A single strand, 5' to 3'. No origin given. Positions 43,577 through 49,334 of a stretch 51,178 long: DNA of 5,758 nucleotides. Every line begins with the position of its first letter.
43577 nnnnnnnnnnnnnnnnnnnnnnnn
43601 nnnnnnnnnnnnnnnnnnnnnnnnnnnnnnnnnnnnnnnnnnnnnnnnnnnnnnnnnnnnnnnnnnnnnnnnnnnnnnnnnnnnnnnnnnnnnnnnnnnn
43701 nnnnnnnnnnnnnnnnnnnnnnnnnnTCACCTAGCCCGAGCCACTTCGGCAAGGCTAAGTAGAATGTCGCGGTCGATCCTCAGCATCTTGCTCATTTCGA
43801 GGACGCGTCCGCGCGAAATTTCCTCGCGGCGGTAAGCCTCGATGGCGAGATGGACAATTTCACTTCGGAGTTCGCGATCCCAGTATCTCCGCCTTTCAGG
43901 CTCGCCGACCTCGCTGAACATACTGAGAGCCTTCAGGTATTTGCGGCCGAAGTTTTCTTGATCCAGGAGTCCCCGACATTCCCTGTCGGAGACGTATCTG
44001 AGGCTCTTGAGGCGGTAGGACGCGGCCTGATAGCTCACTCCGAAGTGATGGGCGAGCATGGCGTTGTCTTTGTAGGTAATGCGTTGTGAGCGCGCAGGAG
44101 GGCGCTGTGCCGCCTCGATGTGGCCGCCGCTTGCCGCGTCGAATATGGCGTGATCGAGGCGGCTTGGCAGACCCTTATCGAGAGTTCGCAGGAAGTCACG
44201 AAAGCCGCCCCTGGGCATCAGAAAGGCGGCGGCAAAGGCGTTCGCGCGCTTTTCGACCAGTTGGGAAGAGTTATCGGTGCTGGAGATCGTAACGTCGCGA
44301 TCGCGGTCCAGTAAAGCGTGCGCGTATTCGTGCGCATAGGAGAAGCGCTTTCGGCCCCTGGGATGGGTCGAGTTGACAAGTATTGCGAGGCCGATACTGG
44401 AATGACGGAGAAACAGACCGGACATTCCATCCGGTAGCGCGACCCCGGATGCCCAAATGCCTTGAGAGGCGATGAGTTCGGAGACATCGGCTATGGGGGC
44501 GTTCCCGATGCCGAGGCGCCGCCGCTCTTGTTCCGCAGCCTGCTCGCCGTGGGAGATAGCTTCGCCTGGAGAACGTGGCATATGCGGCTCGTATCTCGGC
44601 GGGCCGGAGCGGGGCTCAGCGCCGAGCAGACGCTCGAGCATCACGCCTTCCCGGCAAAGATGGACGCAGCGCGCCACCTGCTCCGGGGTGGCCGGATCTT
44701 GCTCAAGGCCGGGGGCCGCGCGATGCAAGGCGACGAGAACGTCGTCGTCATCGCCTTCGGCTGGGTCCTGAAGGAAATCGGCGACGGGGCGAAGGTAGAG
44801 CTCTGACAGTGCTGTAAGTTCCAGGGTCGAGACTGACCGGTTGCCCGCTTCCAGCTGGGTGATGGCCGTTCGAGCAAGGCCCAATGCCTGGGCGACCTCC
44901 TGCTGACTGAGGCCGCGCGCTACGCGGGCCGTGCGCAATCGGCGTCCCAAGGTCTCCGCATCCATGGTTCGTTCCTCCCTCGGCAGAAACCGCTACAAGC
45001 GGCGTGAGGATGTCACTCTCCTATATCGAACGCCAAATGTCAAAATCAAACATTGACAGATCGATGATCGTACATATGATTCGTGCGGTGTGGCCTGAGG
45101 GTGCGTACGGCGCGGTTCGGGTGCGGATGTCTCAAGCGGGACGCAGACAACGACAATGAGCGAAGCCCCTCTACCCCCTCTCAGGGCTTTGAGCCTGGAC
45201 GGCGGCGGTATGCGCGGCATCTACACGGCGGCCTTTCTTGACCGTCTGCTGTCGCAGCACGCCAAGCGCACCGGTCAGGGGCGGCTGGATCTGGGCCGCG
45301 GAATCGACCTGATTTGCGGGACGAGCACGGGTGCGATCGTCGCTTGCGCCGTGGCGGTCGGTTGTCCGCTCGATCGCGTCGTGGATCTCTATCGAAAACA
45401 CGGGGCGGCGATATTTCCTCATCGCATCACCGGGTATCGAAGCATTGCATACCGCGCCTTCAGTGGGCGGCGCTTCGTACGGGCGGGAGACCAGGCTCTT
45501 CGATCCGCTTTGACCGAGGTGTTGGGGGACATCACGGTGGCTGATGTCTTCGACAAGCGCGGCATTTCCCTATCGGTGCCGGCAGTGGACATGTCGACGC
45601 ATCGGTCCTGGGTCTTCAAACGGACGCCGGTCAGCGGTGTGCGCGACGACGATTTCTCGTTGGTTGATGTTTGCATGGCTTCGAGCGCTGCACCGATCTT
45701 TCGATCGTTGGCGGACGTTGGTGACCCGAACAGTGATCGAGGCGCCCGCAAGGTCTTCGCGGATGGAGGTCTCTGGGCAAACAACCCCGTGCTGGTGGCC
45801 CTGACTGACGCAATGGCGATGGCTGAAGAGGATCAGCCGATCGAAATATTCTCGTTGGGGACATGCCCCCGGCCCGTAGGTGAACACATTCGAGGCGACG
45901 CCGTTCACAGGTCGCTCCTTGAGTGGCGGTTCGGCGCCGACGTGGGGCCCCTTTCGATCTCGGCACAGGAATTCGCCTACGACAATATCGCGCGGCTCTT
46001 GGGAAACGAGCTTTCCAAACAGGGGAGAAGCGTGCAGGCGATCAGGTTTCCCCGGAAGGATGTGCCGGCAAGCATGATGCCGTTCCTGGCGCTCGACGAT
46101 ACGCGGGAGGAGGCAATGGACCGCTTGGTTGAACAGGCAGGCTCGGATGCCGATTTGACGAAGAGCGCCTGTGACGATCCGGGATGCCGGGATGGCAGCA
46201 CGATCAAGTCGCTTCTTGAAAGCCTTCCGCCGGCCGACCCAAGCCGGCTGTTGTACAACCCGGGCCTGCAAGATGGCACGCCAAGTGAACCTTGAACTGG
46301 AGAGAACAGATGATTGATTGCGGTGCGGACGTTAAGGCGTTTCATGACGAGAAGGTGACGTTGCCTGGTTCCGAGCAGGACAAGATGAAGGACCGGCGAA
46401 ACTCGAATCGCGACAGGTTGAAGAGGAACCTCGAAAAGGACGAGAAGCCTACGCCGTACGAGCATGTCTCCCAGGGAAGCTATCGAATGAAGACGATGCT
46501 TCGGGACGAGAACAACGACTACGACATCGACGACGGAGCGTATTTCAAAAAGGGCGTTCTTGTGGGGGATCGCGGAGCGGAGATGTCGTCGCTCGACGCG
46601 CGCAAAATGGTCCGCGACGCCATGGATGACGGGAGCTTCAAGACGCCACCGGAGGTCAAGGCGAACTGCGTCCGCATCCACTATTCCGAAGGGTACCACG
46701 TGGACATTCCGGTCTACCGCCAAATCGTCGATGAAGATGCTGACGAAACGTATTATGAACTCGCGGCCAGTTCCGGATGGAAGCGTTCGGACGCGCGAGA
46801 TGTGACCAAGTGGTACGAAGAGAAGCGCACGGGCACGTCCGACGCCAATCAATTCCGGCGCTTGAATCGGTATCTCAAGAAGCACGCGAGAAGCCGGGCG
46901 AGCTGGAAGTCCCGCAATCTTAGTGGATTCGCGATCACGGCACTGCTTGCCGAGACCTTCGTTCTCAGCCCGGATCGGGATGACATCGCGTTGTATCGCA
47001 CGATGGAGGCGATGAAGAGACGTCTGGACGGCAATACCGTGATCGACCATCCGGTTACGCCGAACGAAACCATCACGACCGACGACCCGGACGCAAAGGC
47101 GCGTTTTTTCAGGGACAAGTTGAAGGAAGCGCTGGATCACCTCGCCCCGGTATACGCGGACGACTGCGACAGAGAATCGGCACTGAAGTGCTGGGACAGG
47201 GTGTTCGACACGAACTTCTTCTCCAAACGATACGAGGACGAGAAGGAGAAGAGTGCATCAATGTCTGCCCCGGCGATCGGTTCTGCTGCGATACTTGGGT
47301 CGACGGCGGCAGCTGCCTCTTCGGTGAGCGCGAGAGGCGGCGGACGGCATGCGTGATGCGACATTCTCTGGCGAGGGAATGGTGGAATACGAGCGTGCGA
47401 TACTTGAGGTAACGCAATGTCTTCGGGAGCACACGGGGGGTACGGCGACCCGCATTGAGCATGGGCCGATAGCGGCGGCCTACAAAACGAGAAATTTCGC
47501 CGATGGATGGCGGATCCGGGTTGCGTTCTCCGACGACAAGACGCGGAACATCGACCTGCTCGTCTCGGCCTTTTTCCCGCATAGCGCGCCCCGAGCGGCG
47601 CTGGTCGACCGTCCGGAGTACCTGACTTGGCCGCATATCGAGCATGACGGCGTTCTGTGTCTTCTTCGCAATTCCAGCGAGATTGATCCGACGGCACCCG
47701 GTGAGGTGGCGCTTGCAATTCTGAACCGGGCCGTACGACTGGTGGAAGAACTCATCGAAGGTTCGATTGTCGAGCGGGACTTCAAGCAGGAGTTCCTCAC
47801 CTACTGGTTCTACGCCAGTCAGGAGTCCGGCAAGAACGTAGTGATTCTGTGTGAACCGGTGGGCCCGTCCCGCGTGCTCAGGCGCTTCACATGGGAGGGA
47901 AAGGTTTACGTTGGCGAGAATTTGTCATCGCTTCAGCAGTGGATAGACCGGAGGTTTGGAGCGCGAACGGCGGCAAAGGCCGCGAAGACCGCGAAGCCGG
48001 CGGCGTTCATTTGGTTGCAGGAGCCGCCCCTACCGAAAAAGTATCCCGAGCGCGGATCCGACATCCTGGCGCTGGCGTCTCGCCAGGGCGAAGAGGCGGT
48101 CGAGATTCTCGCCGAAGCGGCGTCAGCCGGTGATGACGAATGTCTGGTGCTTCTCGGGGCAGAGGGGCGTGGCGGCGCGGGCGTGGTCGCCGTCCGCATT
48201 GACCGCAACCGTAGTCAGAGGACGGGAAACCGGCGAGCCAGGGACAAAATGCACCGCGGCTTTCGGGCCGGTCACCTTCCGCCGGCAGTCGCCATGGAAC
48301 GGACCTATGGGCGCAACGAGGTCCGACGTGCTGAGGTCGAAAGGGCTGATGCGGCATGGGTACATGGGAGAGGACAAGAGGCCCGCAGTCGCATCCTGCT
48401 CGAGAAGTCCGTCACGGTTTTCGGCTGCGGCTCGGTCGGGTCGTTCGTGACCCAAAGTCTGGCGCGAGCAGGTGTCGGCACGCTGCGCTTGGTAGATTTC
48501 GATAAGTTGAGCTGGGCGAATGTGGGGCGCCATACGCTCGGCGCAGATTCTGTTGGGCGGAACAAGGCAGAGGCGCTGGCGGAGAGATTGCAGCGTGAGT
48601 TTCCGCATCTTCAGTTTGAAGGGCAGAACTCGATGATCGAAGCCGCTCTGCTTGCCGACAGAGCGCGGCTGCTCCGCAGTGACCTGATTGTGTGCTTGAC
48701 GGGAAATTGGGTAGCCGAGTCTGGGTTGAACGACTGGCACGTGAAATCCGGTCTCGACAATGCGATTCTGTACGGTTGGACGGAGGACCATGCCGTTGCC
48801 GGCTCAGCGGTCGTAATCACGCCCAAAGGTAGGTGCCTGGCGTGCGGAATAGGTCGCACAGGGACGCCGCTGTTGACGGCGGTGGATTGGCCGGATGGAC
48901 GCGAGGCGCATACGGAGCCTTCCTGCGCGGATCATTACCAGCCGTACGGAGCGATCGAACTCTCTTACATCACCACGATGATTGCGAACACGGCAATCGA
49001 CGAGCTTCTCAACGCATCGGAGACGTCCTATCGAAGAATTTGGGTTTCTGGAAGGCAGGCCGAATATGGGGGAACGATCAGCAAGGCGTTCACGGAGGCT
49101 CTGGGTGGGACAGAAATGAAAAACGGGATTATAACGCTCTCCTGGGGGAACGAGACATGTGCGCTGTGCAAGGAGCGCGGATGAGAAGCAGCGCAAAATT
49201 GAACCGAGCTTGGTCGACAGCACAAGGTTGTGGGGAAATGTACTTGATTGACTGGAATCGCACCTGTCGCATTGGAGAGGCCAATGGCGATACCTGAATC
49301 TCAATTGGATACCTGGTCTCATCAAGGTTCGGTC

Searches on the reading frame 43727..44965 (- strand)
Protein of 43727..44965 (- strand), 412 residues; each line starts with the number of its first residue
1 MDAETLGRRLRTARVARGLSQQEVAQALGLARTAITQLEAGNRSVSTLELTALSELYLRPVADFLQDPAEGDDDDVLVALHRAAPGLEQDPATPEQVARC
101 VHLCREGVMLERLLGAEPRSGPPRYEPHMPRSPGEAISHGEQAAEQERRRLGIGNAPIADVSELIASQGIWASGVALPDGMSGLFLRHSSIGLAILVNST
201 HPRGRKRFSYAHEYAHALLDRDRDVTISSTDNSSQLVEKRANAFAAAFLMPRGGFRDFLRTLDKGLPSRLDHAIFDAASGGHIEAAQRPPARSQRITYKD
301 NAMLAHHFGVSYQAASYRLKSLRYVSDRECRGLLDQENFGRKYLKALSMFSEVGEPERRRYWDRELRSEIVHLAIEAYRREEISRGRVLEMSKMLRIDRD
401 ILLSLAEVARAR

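Call 15: search_protein_families(library=pfam, proteins=[window:43727-44965:-], max_evalue=0.001)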
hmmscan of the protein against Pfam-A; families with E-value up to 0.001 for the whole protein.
window:43727-44965:- (412 aa): 5 families
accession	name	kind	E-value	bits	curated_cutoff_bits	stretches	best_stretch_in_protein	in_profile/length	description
PF06114.19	Peptidase_M78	-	7.4e-19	68.2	22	1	192-263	28-100/123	IrrE N-terminal-like domain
PF01381.28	HTH_3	-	2.7e-10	40.6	23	1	10-57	1-48/55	Helix-turn-helix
PF13560.12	HTH_31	-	4.2e-10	40.2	27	1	6-60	2-57/64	Helix-turn-helix domain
PF12844.13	HTH_19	-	4.7e-06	26.9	30.2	1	7-55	1-49/64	Helix-turn-helix domain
PF13413.12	HTH_25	-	1.2e-05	25.5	24.6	1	9-42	1-34/62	Helix-turn-helix domain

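Call 67: search_protein_families(library=padloc, proteins=[window:43727-44965:-], max_evalue=0.001)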
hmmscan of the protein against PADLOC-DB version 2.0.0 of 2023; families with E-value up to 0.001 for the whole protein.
window:43727-44965:- (412 aa): 21 families
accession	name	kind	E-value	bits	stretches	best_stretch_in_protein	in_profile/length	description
PDLC03947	RmrA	-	2.7e-26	90.3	1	5-257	11-259/383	-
PDLC03952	RmrA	-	2.8e-26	90.3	1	8-255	25-269/395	-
PDLC03949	RmrA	-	2.3e-23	80.7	1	8-253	5-229/363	-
PDLC03954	RmrA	-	7.5e-21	72.5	2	141-256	142-258/380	-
PDLC03951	RmrA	-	1.8e-20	71.3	2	141-257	137-254/400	-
PDLC03948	RmrA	-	5.6e-20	69.6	1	7-256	10-257/397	-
PDLC03944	RmrA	-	2.6e-18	64.2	2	139-257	127-250/384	-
PDLC04141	capP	-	3e-18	64.2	1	140-261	5-124/242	capP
PDLC03955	RmrA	-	6.6e-18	63.1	1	8-272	23-266/371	-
PDLC03946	RmrA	-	1.5e-17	61.4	2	138-255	122-233/357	-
PDLC03953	RmrA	-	5.2e-16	56.8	1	3-255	3-249/373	-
PDLC03945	RmrA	-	1.5e-13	48.7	1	195-263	197-264/394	-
PDLC03943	RmrA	-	1.9e-13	48.3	1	7-261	4-240/370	-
PDLC03956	RmrA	-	2.6e-13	47.8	1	141-255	138-253/399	-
PDLC04776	PDC-M69B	-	1.4e-11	42.6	1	194-252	69-131/272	-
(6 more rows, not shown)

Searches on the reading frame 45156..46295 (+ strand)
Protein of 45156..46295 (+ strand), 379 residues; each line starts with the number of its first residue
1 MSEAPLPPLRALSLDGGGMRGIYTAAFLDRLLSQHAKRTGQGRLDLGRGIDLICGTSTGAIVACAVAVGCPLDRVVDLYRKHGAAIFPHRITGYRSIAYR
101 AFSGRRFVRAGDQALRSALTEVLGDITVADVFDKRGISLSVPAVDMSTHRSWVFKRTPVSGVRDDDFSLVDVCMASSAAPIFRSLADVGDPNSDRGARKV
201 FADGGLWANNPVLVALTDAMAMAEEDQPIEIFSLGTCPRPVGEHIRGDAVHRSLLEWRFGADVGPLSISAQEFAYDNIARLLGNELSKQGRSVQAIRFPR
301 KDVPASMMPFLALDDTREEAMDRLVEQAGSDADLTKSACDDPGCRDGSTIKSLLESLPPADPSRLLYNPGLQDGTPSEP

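Call 15: search_protein_families(library=pfam, proteins=[window:45156-46295:+], max_evalue=0.001)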
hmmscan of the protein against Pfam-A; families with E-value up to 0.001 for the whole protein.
window:45156-46295:+ (379 aa): 1 family
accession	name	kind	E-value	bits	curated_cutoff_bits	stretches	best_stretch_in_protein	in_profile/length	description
PF01734.28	Patatin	-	1.9e-25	90.7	27.7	1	12-216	1-191/191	Patatin-like phospholipase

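Call 90: search_protein_families(library=padloc, proteins=[window:45156-46295:+], max_evalue=0.00001)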
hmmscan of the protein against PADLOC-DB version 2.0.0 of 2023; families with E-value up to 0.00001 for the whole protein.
window:45156-46295:+ (379 aa): 4 families
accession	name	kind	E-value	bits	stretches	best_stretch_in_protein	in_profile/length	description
PDLC00758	Effector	-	3.7e-94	313.7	1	8-354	5-319/331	Phospholipase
PDLC00757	Effector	-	2.3e-54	182.9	1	8-334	9-303/331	Phospholipase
PDLC00756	Effector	-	2e-25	87.6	1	66-280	3-202/280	Phospholipase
PDLC00755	Effector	-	4.6e-22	76.5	1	8-238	10-218/311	Phospholipase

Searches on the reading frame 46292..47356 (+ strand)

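Call 15: search_protein_families(library=pfam, proteins=[window:46292-47356:+], max_evalue=0.001)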
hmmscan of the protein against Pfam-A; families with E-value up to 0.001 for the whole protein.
window:46292-47356:+ (354 aa): 1 family
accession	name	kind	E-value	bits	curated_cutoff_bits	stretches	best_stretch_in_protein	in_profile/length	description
PF21654.3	DncV-like_NTFase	-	5.1e-21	75.8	24.9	1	58-142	3-90/90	Cyclic GMP-AMP synthase DncV-like, nucleotidyltransferase domain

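Call 90: search_protein_families(library=padloc, proteins=[window:46292-47356:+], max_evalue=0.00001)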
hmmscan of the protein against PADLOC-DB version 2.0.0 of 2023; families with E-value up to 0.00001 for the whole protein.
window:46292-47356:+ (354 aa): 20 families
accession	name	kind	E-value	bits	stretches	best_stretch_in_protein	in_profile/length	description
PDLC00783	Cyclase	-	9e-136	450.4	1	7-354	1-349/349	oligonucleotide-cyclase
PDLC00778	Cyclase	-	4.9e-74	247.8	1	7-325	1-318/455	oligonucleotide-cyclase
PDLC00799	Cyclase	-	5.2e-65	217.8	1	7-325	1-332/449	oligonucleotide-cyclase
PDLC00774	Cyclase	-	7.1e-62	207.4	1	7-325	1-301/316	oligonucleotide-cyclase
PDLC00795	Cyclase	-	3.6e-43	145.9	1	14-324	8-331/340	oligonucleotide-cyclase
PDLC00824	Cyclase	-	3.9e-39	132.8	1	20-316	20-319/466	oligonucleotide-cyclase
PDLC00768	Cyclase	-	1.2e-21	74.9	2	161-277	204-314/380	oligonucleotide-cyclase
PDLC00781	Cyclase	-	1.8e-21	74.7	2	159-315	199-349/380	oligonucleotide-cyclase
PDLC00775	Cyclase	-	1.9e-19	68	1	158-252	206-300/389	oligonucleotide-cyclase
PDLC00798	Cyclase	-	8.3e-19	66.2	1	34-326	22-311/344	oligonucleotide-cyclase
PDLC00806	Cyclase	-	4.6e-16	56.6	2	161-274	214-326/396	oligonucleotide-cyclase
PDLC00823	Cyclase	-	1.5e-15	55.6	1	19-311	13-283/285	oligonucleotide-cyclase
PDLC00787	Cyclase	-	1.1e-14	52.6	1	15-333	8-325/333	oligonucleotide-cyclase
PDLC00793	Cyclase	-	1.3e-14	52.2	1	15-325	8-313/462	oligonucleotide-cyclase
PDLC00808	Cyclase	-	1.5e-11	42.1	1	12-221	8-214/325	oligonucleotide-cyclase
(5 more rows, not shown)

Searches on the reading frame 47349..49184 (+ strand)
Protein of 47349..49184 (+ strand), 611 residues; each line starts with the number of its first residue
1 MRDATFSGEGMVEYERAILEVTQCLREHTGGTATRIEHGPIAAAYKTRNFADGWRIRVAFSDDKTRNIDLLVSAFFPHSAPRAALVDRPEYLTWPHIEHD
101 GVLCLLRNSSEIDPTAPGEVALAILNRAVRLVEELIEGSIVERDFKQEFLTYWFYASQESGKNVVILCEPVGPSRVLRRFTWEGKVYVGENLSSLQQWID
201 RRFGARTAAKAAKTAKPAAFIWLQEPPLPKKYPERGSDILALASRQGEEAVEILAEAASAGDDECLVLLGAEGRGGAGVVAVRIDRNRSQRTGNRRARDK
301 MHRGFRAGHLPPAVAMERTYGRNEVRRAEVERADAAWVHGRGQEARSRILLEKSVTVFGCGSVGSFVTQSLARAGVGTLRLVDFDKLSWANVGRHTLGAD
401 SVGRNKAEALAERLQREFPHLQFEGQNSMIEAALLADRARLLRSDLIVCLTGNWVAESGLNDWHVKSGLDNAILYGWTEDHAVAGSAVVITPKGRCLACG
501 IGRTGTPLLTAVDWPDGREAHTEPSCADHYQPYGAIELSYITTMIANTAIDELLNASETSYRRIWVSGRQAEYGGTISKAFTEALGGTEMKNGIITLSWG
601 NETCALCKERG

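Call 15: search_protein_families(library=pfam, proteins=[window:47349-49184:+], max_evalue=0.001)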
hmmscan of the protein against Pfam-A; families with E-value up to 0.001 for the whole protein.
window:47349-49184:+ (611 aa): 2 families
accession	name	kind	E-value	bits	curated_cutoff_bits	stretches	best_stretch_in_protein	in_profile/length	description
PF00899.27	ThiF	-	4.7e-24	85.3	28.1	1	350-556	18-201/238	ThiF family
PF14461.11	Prok-E2_B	-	3.2e-14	53.5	25.4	1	65-155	38-128/135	Prokaryotic E2 family B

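Call 90: search_protein_families(library=padloc, proteins=[window:47349-49184:+], max_evalue=0.00001)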
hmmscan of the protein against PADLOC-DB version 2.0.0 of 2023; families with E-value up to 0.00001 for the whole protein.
window:47349-49184:+ (611 aa): 32 families (the best 25 are shown)
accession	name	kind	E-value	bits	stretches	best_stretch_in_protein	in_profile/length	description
PDLC00836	E1-E2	-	2.9e-204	678.1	1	13-608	10-601/602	E1-E2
PDLC00840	E1-E2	-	2.7e-82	275.2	1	122-583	5-447/458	E1-E2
PDLC00856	E1-E2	-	3.8e-63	211.9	1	47-568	37-533/573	E1-E2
PDLC00837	E1-E2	-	1.2e-60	203.9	1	34-608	17-589/593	E1-E2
PDLC00850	E1-E2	-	6.6e-58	194.5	1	62-565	37-527/566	E1-E2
PDLC00832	E1-E2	-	1.1e-56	190.3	1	67-560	54-544/588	E1-E2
PDLC00853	E1-E2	-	2.2e-47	160.3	1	69-537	45-493/546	E1-E2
PDLC00851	E1-E2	-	2.9e-38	130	1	121-557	11-443/491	E1-E2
PDLC00826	E1-E2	-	1.2e-37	127.9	1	78-564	52-553/576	E1-E2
PDLC00849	E1-E2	-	1.8e-36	124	2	299-566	281-552/582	E1-E2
PDLC00842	E1-E2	-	6.4e-36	122.1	1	79-565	53-521/549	E1-E2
PDLC00843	E1-E2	-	8.6e-34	115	1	350-566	316-536/575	E1-E2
PDLC00831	E1-E2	-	2.3e-33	113.9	1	324-545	291-514/578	E1-E2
PDLC00846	E1-E2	-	1.3e-30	104.6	2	330-537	297-505/587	E1-E2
PDLC00838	E1-E2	-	2.3e-27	93.5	1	350-566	319-539/736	E1-E2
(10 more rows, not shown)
